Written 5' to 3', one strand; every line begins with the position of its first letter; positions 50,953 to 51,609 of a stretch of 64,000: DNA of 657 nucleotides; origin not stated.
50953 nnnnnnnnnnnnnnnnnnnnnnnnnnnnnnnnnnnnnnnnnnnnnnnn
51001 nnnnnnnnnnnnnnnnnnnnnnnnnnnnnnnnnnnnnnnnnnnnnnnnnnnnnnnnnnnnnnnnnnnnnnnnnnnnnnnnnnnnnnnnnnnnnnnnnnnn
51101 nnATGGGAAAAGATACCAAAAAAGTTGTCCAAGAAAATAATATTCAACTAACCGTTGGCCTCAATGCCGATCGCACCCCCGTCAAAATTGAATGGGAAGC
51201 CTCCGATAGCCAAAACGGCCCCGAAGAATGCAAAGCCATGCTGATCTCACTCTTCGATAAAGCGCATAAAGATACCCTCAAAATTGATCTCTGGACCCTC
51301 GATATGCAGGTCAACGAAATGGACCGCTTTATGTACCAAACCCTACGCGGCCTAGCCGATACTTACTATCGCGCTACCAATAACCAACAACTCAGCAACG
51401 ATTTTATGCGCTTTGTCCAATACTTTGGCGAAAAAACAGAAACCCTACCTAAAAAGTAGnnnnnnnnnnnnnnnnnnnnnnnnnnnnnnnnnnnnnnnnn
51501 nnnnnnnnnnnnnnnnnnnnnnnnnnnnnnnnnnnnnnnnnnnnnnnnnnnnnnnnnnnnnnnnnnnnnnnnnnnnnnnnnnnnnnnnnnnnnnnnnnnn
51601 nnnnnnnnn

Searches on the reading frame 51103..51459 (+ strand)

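Call 47: search_protein_families(library=pfam, proteins=[window:51103-51459:+], max_evalue=0.001)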
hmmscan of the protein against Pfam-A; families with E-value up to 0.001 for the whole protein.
window:51103-51459:+ (118 aa): 1 family
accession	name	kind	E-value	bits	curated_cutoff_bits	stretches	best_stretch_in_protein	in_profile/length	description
PF19937.4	GldC-like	-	1.7e-33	115.4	25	1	26-113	1-89/90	Gliding motility-associated protein GldC-like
